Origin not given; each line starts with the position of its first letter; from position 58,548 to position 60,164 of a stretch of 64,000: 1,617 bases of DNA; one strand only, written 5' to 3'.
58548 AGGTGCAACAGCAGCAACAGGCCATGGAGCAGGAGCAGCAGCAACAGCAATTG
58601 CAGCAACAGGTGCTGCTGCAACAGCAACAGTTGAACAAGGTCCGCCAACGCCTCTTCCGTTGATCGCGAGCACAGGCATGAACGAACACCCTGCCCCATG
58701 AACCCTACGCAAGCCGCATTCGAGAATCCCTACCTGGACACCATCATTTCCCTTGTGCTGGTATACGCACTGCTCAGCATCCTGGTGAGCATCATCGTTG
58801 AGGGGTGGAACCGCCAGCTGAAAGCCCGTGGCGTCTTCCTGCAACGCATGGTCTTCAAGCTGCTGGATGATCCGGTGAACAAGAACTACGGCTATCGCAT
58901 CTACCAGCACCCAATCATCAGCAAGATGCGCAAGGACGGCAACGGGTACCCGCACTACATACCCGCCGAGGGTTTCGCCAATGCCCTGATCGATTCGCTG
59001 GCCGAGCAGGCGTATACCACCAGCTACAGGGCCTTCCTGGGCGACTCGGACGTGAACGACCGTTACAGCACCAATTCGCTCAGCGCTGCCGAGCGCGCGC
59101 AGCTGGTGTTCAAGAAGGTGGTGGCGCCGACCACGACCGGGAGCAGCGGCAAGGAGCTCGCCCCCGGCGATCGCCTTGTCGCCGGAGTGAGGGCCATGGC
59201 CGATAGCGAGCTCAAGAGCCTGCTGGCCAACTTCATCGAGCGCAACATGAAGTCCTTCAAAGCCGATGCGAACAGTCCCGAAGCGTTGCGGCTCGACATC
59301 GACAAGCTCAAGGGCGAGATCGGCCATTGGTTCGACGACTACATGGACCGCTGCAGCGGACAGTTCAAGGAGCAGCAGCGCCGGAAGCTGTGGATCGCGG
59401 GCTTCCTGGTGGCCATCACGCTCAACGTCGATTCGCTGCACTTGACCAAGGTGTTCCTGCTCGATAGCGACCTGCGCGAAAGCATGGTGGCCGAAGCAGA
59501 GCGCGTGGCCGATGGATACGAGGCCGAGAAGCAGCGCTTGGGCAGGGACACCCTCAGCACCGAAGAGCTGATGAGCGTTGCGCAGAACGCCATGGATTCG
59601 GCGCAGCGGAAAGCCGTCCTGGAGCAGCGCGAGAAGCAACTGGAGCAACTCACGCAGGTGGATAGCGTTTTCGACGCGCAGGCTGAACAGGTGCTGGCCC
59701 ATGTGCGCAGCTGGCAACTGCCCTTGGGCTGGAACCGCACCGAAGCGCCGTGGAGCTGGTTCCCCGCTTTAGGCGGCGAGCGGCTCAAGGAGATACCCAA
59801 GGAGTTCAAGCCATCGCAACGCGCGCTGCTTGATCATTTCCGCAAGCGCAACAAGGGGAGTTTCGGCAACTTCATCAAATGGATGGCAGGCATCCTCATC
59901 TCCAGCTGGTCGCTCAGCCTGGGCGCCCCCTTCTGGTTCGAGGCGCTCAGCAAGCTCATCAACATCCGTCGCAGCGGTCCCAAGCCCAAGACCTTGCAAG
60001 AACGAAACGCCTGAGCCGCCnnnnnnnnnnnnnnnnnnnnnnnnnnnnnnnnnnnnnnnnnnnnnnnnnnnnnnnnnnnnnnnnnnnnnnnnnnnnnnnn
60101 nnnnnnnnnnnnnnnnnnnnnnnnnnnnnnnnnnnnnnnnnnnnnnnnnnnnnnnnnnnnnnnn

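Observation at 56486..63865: Tight seven-gene operon of uncharacterised proteins led by an SH3b plus NlpC/P60-like (TIGR02594-type) hydrolase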

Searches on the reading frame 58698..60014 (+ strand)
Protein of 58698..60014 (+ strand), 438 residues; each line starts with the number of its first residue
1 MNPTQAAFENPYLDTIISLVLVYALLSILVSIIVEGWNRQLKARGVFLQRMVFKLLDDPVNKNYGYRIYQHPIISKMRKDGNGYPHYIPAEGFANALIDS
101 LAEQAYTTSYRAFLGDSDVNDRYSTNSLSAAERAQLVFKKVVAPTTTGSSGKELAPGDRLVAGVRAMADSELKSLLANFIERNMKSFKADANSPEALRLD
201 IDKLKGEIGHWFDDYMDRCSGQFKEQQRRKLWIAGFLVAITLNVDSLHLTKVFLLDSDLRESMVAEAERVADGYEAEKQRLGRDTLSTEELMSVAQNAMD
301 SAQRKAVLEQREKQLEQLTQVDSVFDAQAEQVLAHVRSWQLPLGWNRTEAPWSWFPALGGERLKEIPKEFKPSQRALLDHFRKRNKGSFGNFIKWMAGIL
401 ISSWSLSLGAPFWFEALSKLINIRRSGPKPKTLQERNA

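Call 3: search_protein_families(library=pfam, proteins=[window:58698-60014:+], max_evalue=0.1)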
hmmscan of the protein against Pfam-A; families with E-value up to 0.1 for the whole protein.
window:58698-60014:+ (438 aa): 0 families

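Call 4: search_protein_families(library=ncbifam, proteins=[window:58698-60014:+], max_evalue=0.1)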
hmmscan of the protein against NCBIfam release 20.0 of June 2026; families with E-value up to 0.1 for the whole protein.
window:58698-60014:+ (438 aa): 0 families

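Call 5: search_protein_families(library=padloc, proteins=[window:58698-60014:+], max_evalue=0.1)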
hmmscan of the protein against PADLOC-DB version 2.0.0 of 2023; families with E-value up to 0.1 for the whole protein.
window:58698-60014:+ (438 aa): 0 families

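Call 8: search_protein_families(library=phrogs, proteins=[window:58698-60014:+], max_evalue=0.1)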
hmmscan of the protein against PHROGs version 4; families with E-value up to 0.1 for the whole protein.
window:58698-60014:+ (438 aa): 0 families

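Call 10: find_encoding_contigs(protein=window:58698-60014:+, flank=10000, max_places=10)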
Protein window:58698-60014:+ (438 aa): no gene with exactly this product is on record in the collection.

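Call 26: find_homologous_proteins(query=window:58698-60014:+)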
Query window:58698-60014:+ (438 aa): 162 proteins with E <= 0.001 among 8000 candidates; the best 120 are listed.
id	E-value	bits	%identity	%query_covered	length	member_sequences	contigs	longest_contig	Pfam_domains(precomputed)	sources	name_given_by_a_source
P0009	1.9e-271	918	92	100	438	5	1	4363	-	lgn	-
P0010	1.5e-172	592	61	98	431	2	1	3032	-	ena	-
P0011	1.7e-148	513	57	99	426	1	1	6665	-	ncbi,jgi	jgi:hypothetical protein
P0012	3.0e-148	512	58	100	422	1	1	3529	-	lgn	-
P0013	3.2e-143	496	56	100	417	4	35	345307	-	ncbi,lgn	-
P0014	3.1e-142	493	55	99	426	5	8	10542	-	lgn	-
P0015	9.8e-140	484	55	99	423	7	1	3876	-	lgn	-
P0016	1.9e-139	483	55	99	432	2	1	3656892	-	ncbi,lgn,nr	ncbi:MAG: hypothetical protein IPM12_02610 [Flavobacteriales bacterium]|nr:hypothetical protein [Fla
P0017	5.4e-136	472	56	98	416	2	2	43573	-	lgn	-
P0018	2.9e-135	470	53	100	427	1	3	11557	-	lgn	-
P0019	9.4e-128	445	51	98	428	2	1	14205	-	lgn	-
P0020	1.8e-126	441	52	100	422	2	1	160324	-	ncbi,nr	ncbi:MAG: hypothetical protein IPI81_16145 [Flavobacteriales bacterium]|nr:hypothetical protein [Fla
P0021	1.1e-125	438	50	98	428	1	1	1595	-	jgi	jgi:hypothetical protein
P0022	3.8e-119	416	48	98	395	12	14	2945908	-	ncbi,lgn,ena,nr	ncbi:MAG: hypothetical protein IPG35_17425 [Flavobacteriales bacterium]|nr:hypothetical protein [Fla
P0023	4.2e-117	410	50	100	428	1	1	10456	-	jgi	jgi:hypothetical protein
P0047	3.5e-64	235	35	97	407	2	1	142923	-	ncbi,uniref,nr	ncbi:hypothetical protein [Fluviicola chungangensis]|uniref:Uncharacterized protein n=1 Tax=Fluviico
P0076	2.3e-53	200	34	100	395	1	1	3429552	-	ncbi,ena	-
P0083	2.1e-42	164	32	95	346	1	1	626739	-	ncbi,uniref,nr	ncbi:hypothetical protein J2X31_000125 [Flavobacterium arsenatis]|uniref:DUF4239 domain-containing p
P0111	1.1e-15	76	23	95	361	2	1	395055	-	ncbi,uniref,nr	ncbi:hypothetical protein HFO38_15660 [Rhizobium leguminosarum]|uniref:hypothetical protein n=1 Tax=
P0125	1.0e-13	69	23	97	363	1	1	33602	-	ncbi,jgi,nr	ncbi:MAG TPA: hypothetical protein VHS52_09810 [Acidimicrobiales bacterium]|jgi:hypothetical protein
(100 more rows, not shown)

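Call 27: find_encoding_contigs(protein=P0047, flank=8000, max_places=2)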
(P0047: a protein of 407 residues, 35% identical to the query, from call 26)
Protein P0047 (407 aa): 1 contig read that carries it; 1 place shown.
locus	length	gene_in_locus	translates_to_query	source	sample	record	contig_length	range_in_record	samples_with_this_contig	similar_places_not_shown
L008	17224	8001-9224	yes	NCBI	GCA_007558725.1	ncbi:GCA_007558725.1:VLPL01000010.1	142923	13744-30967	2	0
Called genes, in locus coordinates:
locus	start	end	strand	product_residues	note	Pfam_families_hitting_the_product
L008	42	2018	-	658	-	PF13292:DXP_synthase_N, PF00456:Transketolase_N (faint), PF02779:Transket_pyr, PF02780:Transketolase_C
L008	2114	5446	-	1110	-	PF18962:Por_Secre_tail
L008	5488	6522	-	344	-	-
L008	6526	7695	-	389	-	PF00465:Fe-ADH, PF13685:Fe-ADH_2, PF25137:ADH_Fe_C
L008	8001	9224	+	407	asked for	-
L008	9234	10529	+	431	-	PF04909:Amidohydro_2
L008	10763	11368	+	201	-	PF00440:TetR_N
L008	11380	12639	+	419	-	PF02321:OEP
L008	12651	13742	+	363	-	PF00364:Biotin_lipoyl (faint), PF25917:BSH_RND, PF25954:Beta-barrel_RND_2 (faint), PF25963:Beta-barrel_AAEA (weak)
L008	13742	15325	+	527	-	PF00083:Sugar_tr, PF07690:MFS_1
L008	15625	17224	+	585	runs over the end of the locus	PF00664:ABC_membrane, PF00005:ABC_tran, PF02463:SMC_N (faint)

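Call 28: find_encoding_contigs(protein=P0083, flank=8000, max_places=2)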
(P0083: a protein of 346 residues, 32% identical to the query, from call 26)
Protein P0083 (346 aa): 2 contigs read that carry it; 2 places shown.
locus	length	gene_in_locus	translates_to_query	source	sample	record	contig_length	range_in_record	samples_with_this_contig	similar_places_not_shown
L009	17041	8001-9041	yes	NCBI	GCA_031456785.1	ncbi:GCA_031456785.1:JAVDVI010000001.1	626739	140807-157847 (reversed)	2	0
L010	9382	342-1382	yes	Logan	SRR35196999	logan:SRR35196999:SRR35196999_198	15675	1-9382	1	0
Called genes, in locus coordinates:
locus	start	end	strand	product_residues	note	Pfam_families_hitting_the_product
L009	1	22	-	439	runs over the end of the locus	PF00919:UPF0004, PF04055:Radical_SAM, PF18693:TRAM_2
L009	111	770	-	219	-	PF00072:Response_reg, PF00196:GerE (faint)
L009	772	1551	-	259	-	PF07730:HisKA_3 (weak), PF02518:HATPase_c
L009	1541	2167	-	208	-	-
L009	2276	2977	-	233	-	-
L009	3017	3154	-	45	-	-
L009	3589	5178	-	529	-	PF13360:PQQ_2 (faint), PF18962:Por_Secre_tail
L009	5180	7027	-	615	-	PF13229:Beta_helix (weak)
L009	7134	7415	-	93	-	-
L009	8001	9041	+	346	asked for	-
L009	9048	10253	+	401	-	PF04909:Amidohydro_2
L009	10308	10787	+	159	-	-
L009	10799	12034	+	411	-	-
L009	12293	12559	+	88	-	PF12728:HTH_17 (weak)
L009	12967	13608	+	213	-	PF19781:DUF6266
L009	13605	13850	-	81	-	-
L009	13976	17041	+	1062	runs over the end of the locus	PF02384:N6_Mtase, PF20473:MmeI_Mtase (weak), PF18135:Type_ISP_C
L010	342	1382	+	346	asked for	-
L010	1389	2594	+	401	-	PF04909:Amidohydro_2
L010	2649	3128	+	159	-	-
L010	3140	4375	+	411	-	-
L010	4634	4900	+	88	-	PF12728:HTH_17 (weak)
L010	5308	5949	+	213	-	PF19781:DUF6266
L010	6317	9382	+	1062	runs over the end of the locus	PF02384:N6_Mtase, PF20473:MmeI_Mtase (weak), PF18135:Type_ISP_C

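Call 29: find_encoding_contigs(protein=P0111, flank=8000, max_places=2)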
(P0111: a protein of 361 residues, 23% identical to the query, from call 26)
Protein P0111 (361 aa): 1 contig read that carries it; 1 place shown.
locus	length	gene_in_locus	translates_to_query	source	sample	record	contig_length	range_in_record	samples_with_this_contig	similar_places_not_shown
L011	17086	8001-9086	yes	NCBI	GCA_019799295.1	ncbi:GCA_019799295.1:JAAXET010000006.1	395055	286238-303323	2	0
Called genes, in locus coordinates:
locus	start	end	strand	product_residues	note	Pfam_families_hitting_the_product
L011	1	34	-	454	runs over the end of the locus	-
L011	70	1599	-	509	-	-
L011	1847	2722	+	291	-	-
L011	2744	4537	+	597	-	-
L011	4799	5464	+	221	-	-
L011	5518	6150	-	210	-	-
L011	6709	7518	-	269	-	PF10030:DUF2272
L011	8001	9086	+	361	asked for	-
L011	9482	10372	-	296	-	-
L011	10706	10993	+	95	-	-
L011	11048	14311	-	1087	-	PF02811:PHP, PF07733:DNA_pol3_alpha, PF17657:DNA_pol3_finger, PF14579:HHH_6, PF01336:tRNA_anti-codon (weak)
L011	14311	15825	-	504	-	PF20114:DUF6504 (weak)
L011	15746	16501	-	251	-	-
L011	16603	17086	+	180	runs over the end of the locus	-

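Call 60: search_protein_families(library=pfam, proteins=[L009:10799-12034:+], max_evalue=0.01)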
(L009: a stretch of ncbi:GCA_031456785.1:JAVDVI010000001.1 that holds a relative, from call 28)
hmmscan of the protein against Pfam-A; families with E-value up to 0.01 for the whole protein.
L009:10799-12034:+ (411 aa): 0 families

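Call 74: search_dna_similar(query=window:58698-60014:+, collection=phages, mode=protein, max_evalue=0.001, max_rows=10)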
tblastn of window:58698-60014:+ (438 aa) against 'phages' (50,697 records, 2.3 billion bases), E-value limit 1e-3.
No match.

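Call 86: predict_structure(alignment_id=A4)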
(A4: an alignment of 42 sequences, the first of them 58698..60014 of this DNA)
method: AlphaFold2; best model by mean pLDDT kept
length: 438 residues; sequences in the alignment: 42
mean_pLDDT: 90.8   pTM: 0.82
mean pLDDT of the five models: 90.8, 89.6, 89.1, 89.1, 87.3
residues with pLDDT >= 90: 340; 70-90: 61; 50-70: 32; < 50: 5
segments of 3 or more residues with pLDDT < 50: 317-319
pLDDT, mean of each block of 10 residues (from residue 1): 61 96 96 94 96 97 96 94 93 98 93 97 97 97 75 89 96 98 96 95 98 97 95 98 97 96 94 92 87 82 58 55 78 88 93 95 93 94 96 98 97 95 83 81
secondary structure, 60 per line:
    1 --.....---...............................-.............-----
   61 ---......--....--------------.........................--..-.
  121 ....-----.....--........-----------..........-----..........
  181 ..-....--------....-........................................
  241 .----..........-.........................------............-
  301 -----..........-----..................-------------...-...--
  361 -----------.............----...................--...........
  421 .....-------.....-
elements in order: H3-7 H11-41 H43-55 H64-69 H72-75 H90-105 E106-114 H120-124 H130-134 E137-144 H156-165 H171-182 E184-187 E196-199 H201-241 H246-255 H257-281 H288-299 H306-315 H321-338 H372-384 H389-407 H410-425 H433-437

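Call 93: find_encoding_contigs(protein=P0125, flank=6000, max_places=2)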
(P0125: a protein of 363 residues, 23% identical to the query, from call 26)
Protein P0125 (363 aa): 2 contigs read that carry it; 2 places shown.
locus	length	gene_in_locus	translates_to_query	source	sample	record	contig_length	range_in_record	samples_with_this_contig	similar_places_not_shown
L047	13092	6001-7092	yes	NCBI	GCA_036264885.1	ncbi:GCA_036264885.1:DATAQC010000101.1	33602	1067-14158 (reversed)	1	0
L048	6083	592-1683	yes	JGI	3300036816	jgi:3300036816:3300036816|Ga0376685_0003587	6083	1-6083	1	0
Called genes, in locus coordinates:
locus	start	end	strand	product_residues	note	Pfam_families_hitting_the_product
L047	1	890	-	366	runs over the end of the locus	PF00089:Trypsin, PF13365:Trypsin_2, PF00595:PDZ, PF13180:PDZ_2, PF17820:PDZ_6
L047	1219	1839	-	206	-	PF00072:Response_reg, PF04545:Sigma70_r4 (faint), PF08281:Sigma70_r4_2, PF00196:GerE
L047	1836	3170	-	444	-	PF07730:HisKA_3, PF02518:HATPase_c, PF13581:HATPase_c_2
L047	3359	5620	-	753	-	PF17854:FtsK_alpha, PF01580:FtsK_SpoIIIE, PF09397:FtsK_gamma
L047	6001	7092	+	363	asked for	-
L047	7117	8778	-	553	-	PF00753:Lactamase_B, PF12706:Lactamase_B_2, PF22505:RNase_J_b_CASP, PF07521:RMMBL, PF17770:RNase_J_C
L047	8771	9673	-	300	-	PF00701:DHDPS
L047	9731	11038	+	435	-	PF01266:DAO (faint), PF01494:FAD_binding_3 (faint), PF07992:Pyr_redox_2, PF13450:NAD_binding_8 (weak), PF00070:Pyr_redox, PF22366:NDH2_C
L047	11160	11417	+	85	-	PF12728:HTH_17, PF00376:MerR (weak)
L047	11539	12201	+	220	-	PF09335:VTT_dom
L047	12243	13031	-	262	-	PF01113:DapB_N, PF05173:DapB_C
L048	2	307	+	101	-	?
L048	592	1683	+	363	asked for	-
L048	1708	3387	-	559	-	PF00753:Lactamase_B, PF12706:Lactamase_B_2 (weak), PF22505:RNase_J_b_CASP, PF07521:RMMBL, PF17770:RNase_J_C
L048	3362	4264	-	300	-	PF00701:DHDPS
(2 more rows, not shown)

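Call 94: find_encoding_contigs(protein=P0076, flank=6000, max_places=2)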
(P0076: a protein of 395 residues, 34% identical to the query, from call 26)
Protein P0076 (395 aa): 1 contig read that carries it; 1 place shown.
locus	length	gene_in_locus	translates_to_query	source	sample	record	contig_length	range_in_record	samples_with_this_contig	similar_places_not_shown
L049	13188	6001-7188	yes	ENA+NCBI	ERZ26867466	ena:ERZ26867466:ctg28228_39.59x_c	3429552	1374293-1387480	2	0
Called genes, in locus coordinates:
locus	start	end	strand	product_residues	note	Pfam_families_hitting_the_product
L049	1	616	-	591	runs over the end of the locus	PF00317:Ribonuc_red_lgN (weak), PF02867:Ribonuc_red_lgC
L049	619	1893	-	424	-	PF03477:ATP-cone, PF00268:Ribonuc_red_sm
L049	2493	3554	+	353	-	-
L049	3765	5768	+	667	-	PF13088:BNR_2 (faint), PF25852:DUF6242_C (weak)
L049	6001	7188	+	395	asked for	-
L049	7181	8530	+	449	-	PF04909:Amidohydro_2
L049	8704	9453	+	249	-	PF00072:Response_reg, PF04397:LytTR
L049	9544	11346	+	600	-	PF13374:TPR_10 (faint), PF13424:TPR_12, PF00515:TPR_1 (faint), PF13424:TPR_12, PF06580:His_kinase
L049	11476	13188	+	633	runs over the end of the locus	PF00756:Esterase (weak), PF02230:Abhydrolase_2 (faint), PF18962:Por_Secre_tail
